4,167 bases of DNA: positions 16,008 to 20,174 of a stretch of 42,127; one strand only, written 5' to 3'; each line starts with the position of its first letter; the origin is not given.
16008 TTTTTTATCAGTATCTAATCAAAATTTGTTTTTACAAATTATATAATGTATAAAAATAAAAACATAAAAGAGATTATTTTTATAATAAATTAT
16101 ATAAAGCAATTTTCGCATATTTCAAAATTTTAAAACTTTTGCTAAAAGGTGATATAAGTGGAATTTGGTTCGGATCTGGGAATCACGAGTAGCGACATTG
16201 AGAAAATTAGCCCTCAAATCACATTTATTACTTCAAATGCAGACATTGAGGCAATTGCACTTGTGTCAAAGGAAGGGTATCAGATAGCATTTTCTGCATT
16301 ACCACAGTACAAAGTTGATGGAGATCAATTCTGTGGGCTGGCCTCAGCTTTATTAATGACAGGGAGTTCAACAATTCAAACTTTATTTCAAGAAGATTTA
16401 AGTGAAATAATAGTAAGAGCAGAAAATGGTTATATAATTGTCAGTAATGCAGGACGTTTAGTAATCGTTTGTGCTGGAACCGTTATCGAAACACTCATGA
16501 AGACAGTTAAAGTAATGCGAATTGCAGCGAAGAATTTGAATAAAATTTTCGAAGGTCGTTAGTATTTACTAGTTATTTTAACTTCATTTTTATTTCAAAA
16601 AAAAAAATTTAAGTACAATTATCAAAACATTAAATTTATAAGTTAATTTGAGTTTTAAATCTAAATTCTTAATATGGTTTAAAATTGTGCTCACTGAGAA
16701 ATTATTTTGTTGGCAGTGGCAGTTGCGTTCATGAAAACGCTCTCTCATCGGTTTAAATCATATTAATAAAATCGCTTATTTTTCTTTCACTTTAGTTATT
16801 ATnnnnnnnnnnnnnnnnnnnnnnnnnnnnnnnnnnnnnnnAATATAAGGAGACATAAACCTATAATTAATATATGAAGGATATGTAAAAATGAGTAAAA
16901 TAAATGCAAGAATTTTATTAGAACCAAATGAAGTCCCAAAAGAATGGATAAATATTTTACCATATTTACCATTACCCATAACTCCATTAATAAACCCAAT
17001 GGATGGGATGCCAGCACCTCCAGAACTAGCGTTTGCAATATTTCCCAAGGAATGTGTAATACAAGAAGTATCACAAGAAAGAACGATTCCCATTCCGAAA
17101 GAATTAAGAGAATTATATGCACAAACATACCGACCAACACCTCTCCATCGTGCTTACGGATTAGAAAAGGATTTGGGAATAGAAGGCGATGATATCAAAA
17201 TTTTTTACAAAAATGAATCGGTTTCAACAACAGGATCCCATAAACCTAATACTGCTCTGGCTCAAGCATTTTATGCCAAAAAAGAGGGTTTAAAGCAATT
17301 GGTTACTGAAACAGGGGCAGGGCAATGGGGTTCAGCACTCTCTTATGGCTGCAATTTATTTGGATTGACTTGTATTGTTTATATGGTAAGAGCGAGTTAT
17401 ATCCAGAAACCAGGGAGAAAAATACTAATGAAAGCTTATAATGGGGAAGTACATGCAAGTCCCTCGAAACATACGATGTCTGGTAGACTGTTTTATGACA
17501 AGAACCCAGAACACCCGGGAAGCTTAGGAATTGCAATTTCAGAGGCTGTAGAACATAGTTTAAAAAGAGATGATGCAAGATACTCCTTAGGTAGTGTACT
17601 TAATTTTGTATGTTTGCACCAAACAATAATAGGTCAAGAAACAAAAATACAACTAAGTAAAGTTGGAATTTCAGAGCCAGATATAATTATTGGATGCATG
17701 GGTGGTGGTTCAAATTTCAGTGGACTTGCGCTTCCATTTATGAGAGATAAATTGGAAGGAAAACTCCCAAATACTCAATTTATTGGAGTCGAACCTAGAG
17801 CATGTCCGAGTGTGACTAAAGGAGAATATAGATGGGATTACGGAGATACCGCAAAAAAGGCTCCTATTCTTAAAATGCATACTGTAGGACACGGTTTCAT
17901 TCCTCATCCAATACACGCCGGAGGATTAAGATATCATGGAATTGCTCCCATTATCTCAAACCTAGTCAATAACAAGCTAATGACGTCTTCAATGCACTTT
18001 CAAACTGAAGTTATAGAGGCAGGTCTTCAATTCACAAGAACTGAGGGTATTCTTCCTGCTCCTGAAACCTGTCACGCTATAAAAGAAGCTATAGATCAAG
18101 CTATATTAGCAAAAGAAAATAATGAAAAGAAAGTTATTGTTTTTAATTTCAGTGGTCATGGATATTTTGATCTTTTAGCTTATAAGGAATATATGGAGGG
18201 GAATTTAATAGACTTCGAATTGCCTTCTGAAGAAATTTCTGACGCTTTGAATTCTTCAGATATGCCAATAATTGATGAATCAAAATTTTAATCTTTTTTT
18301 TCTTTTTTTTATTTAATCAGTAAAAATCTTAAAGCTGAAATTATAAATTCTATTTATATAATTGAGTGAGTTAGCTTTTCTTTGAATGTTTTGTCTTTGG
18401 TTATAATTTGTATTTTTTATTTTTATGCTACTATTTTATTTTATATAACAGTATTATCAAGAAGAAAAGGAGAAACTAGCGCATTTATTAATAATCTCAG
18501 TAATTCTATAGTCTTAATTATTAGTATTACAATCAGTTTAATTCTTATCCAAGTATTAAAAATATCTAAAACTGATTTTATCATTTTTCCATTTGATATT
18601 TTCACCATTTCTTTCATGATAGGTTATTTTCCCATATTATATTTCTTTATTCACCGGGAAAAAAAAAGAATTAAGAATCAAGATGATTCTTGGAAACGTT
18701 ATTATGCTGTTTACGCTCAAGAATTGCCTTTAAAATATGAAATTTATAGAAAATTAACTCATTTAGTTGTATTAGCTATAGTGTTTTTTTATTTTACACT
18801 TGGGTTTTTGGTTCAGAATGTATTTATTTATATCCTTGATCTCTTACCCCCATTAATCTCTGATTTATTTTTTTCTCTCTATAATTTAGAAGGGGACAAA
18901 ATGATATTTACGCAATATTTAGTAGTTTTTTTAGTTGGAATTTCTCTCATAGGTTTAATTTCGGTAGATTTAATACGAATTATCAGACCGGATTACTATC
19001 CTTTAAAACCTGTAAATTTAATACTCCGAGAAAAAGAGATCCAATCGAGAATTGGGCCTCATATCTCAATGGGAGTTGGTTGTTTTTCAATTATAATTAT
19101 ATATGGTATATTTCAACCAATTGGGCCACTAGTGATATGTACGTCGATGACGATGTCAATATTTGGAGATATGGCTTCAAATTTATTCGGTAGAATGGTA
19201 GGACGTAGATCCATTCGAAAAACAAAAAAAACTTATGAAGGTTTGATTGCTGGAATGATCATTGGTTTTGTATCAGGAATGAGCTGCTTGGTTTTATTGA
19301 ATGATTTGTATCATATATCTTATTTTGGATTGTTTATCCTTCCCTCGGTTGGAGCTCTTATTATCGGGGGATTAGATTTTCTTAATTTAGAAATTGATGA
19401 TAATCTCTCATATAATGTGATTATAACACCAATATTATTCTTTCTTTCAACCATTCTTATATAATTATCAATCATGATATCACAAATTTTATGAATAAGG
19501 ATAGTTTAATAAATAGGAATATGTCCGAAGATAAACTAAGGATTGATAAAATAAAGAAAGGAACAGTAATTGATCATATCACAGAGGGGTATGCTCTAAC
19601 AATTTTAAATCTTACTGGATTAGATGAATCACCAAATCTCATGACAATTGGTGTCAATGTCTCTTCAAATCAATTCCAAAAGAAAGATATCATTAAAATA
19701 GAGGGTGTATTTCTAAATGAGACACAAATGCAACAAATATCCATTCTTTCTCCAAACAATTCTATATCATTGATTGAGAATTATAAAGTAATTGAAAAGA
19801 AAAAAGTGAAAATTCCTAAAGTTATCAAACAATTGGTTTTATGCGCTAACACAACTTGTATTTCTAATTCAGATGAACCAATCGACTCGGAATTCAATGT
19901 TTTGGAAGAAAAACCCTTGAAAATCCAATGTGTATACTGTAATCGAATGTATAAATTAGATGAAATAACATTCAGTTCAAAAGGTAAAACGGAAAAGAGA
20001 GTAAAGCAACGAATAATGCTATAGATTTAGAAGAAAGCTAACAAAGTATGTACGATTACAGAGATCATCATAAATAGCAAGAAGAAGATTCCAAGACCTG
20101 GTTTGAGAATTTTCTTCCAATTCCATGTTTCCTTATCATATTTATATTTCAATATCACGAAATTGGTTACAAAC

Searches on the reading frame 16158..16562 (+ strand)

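Call 20: search_protein_families(library=pfam, proteins=[window:16158-16562:+])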
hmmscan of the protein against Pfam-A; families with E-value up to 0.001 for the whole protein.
window:16158-16562:+ (134 aa): 1 family
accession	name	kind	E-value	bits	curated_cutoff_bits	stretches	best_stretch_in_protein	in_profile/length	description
PF03259.23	Robl_LC7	-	4.2e-09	36.4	23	1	24-104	9-88/91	Roadblock/LC7 domain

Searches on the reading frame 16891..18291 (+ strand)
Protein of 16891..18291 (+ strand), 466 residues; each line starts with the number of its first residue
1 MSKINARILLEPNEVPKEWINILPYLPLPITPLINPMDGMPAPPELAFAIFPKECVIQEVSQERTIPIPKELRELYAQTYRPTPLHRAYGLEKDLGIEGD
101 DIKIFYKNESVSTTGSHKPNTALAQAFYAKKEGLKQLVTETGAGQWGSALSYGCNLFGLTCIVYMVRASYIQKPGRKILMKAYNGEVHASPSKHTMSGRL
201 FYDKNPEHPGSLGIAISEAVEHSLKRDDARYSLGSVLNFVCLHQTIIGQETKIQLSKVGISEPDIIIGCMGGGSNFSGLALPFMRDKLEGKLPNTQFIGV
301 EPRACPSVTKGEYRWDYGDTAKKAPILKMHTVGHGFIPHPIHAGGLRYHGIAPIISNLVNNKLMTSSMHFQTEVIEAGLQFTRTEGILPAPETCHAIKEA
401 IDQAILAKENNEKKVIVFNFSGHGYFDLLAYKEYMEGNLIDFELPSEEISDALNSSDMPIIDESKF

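Call 20: search_protein_families(library=pfam, proteins=[window:16891-18291:+])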
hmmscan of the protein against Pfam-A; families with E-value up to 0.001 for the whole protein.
window:16891-18291:+ (466 aa): 1 family
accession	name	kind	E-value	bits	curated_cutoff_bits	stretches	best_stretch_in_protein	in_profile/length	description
PF00291.31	PALP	-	5.1e-36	125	35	1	78-422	3-295/295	Pyridoxal-phosphate dependent enzyme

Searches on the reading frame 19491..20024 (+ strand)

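Call 20: search_protein_families(library=pfam, proteins=[window:19491-20024:+])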
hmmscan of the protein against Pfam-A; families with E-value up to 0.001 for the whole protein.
window:19491-20024:+ (177 aa): 2 families
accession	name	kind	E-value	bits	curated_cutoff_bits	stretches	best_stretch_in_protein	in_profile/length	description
PF01948.23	PyrI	-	7.9e-27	93.8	25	1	16-107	1-93/93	Aspartate carbamoyltransferase regulatory chain, allosteric domain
PF02748.20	PyrI_C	-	1.9e-14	53.7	23.4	1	112-159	2-48/48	Aspartate carbamoyltransferase regulatory chain, metal binding domain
